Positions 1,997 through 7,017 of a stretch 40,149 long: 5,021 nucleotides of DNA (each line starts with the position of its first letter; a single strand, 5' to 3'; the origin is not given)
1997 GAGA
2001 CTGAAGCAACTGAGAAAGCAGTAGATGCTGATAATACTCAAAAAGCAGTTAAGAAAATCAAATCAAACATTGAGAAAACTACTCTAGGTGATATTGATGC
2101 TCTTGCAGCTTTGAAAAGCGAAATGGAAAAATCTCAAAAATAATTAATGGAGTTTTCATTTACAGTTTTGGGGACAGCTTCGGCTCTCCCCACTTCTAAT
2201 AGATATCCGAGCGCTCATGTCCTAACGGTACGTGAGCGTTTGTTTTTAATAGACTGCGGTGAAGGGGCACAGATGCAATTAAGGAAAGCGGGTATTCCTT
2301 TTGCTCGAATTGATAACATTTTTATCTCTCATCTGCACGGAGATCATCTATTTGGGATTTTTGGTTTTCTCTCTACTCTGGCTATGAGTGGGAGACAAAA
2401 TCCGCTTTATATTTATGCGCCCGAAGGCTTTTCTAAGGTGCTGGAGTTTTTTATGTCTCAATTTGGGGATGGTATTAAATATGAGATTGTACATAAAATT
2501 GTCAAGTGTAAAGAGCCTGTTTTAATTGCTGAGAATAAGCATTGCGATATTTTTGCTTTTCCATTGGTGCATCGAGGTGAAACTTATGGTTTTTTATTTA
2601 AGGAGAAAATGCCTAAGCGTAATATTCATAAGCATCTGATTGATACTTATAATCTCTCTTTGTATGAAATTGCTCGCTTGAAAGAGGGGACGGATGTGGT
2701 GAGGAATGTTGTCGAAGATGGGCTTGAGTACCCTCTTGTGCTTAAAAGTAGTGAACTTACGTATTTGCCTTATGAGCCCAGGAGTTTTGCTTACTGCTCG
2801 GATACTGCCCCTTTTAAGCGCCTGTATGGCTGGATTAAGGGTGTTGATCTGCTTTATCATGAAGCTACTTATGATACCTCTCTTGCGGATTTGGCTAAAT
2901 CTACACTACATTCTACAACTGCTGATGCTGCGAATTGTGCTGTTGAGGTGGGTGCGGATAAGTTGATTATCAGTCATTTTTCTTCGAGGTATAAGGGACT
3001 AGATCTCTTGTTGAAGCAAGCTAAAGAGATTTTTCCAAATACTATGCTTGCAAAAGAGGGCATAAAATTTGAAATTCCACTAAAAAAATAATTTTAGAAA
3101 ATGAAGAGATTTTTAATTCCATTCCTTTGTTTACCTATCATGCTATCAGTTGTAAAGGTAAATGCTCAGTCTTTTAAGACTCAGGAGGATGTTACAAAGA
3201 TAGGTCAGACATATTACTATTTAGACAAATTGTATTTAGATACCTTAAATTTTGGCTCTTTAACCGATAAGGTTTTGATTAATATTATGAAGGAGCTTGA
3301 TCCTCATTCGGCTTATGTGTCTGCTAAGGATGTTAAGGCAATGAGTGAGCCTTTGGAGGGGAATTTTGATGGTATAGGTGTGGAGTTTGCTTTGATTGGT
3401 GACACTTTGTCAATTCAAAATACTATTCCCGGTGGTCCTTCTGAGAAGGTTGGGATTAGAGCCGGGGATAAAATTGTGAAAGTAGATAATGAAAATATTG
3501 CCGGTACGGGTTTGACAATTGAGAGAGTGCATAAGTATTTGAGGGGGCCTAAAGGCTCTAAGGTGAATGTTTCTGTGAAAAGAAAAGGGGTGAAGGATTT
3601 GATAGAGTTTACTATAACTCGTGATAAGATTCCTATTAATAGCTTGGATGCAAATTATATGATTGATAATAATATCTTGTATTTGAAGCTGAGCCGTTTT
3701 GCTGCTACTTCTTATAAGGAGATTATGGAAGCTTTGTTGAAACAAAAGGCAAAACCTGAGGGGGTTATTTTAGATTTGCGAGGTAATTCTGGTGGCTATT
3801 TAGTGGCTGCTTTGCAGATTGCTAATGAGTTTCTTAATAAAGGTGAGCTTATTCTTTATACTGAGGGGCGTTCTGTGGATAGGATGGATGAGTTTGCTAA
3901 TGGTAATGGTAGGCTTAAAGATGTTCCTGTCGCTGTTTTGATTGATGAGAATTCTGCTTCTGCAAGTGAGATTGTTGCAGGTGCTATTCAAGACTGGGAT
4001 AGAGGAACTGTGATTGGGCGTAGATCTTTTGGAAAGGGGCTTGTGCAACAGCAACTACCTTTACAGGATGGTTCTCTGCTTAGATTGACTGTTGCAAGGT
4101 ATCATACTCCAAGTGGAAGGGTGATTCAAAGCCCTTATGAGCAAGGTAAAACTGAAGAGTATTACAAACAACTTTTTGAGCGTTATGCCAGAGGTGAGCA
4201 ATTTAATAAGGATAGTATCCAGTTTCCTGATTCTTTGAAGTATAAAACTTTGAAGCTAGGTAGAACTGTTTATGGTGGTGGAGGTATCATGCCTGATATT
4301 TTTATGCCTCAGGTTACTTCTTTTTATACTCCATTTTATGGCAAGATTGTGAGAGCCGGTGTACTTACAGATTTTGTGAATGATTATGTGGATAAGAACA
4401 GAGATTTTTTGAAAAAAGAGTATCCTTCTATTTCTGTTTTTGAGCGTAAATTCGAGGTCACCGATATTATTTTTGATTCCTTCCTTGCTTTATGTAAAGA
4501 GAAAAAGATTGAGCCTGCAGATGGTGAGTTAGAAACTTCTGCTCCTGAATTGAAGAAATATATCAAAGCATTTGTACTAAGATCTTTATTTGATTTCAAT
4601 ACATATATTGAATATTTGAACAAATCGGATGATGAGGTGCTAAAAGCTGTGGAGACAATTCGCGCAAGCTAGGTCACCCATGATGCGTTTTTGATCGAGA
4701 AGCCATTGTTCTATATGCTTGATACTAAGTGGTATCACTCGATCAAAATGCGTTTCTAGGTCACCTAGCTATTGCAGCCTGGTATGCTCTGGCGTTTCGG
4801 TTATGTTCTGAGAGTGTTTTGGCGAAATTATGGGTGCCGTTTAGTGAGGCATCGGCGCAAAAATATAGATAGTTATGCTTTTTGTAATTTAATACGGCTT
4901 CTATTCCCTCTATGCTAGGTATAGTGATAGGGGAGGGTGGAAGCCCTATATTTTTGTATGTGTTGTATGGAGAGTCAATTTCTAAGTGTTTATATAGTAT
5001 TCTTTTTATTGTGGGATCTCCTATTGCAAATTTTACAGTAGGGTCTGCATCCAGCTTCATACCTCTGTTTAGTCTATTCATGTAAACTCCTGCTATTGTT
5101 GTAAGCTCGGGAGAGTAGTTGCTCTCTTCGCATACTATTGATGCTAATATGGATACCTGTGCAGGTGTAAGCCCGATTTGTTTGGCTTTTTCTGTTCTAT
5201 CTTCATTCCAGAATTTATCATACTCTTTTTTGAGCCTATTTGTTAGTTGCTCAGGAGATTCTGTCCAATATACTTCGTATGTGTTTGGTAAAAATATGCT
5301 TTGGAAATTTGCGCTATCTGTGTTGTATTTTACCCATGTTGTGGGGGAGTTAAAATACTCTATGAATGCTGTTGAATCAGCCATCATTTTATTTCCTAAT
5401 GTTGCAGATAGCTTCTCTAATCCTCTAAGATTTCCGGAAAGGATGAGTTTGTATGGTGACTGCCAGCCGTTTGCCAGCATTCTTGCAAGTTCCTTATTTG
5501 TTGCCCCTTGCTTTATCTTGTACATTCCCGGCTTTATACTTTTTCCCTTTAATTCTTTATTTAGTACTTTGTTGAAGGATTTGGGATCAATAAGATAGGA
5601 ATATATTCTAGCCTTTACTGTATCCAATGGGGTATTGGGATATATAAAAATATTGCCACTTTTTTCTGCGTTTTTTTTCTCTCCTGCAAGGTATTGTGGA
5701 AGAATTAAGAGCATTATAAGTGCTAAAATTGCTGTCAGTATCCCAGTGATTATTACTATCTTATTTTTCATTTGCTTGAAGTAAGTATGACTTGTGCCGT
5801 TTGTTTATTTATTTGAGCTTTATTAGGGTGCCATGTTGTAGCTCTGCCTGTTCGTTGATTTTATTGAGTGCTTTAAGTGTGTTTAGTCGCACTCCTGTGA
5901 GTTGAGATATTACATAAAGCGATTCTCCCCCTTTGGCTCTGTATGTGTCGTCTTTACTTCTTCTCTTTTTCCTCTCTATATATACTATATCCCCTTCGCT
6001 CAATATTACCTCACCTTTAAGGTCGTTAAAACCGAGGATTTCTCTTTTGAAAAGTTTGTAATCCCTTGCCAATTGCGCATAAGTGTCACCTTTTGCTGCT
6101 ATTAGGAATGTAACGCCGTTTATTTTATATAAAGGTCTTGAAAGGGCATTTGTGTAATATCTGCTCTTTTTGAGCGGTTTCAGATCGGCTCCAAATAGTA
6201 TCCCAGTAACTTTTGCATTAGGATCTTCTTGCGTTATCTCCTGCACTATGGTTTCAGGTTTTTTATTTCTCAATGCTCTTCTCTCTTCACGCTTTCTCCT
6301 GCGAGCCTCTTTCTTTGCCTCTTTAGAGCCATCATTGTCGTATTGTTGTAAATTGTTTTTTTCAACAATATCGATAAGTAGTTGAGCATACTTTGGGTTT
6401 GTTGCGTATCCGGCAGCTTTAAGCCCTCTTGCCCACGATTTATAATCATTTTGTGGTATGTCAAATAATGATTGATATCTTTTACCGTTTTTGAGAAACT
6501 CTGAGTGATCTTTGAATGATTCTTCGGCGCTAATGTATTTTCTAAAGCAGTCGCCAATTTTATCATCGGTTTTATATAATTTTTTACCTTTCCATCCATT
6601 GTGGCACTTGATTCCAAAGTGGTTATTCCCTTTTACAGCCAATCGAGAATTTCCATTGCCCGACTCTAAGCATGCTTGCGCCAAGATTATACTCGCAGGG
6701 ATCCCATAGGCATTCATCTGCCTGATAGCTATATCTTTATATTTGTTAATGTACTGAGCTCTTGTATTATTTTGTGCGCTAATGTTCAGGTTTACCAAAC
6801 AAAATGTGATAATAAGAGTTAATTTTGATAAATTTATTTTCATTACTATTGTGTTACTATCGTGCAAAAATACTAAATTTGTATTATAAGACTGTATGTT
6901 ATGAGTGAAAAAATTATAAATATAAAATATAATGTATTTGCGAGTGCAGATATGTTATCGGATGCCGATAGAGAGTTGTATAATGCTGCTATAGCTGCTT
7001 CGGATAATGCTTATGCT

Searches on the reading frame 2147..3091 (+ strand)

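Call 48: search_protein_families(library=pfam, proteins=[window:2147-3091:+], max_evalue=0.001)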
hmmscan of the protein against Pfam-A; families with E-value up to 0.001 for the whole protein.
window:2147-3091:+ (314 aa): 4 families
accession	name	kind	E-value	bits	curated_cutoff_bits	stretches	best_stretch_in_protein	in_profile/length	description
PF12706.13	Lactamase_B_2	-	7.5e-16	58.8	27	2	33-152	3-131/200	Beta-lactamase superfamily domain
PF00753.33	Lactamase_B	-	9e-09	36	22.7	1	22-107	7-96/196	Metallo-beta-lactamase superfamily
PF23023.1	Anti-Pycsar_Apyc1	-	1.6e-07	31.5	50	1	4-75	4-74/250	Anti-Pycsar protein Apyc1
PF13691.12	Lactamase_B_4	-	9.1e-06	25.7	27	1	25-64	16-56/63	tRNase Z endonuclease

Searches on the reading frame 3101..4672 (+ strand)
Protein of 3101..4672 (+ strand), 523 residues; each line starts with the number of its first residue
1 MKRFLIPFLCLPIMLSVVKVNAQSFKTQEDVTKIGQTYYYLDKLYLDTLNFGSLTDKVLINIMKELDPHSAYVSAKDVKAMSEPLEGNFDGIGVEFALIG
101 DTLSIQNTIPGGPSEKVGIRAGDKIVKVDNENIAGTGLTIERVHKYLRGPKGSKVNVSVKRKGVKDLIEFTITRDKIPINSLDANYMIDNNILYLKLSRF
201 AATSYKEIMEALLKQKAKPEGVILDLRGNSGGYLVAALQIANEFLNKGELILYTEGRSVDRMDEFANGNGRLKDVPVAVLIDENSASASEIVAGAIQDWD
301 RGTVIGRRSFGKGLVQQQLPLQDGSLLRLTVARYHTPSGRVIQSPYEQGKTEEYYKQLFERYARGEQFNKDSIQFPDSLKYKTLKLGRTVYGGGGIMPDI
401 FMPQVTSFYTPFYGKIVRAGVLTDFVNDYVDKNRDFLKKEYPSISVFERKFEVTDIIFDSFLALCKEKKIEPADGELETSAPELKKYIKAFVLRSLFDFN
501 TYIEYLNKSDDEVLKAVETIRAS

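Call 48: search_protein_families(library=pfam, proteins=[window:3101-4672:+], max_evalue=0.001)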
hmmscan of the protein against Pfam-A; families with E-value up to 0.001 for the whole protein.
window:3101-4672:+ (523 aa): 4 families
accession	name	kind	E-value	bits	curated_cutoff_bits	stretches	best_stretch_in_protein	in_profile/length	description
PF03572.23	Peptidase_S41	-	1.2e-45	155.5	24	1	191-343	1-155/165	Peptidase family S41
PF17820.7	PDZ_6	-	1.1e-11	44.8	27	1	109-161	6-54/54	PDZ domain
PF13180.12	PDZ_2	-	5.3e-10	39.9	27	1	92-168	3-76/80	PDZ domain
PF00595.29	PDZ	-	1.1e-06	29.3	23.2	1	100-159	20-80/81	PDZ domain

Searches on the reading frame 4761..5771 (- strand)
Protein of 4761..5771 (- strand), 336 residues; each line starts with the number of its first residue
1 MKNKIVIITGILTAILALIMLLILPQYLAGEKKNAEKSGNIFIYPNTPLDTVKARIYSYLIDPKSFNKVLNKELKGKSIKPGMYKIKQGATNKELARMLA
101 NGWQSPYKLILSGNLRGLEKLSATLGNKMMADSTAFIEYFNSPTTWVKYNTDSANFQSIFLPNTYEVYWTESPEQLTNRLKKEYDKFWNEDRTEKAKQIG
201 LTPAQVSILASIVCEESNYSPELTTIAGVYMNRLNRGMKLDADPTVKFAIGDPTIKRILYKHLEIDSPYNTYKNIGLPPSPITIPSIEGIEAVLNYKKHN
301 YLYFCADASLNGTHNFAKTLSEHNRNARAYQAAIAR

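Call 48: search_protein_families(library=pfam, proteins=[window:4761-5771:-], max_evalue=0.001)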
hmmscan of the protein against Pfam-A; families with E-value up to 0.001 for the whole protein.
window:4761-5771:- (336 aa): 1 family
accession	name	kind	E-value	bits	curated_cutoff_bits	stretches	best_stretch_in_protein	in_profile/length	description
PF02618.21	YceG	-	2e-71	241.1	32.4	1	60-328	21-274/275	YceG-like family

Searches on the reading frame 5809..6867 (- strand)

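Call 48: search_protein_families(library=pfam, proteins=[window:5809-6867:-], max_evalue=0.001)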
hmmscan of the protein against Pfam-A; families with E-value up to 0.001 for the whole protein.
window:5809-6867:- (352 aa): 2 families
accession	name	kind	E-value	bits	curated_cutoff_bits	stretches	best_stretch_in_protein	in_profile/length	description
PF01832.25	Glucosaminidase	-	3.3e-40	138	30.2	1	45-173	2-123/123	Mannosyl-glycoprotein endo-beta-N-acetylglucosaminidase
PF01476.26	LysM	-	5e-08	33.2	20.9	1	309-351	1-42/43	LysM domain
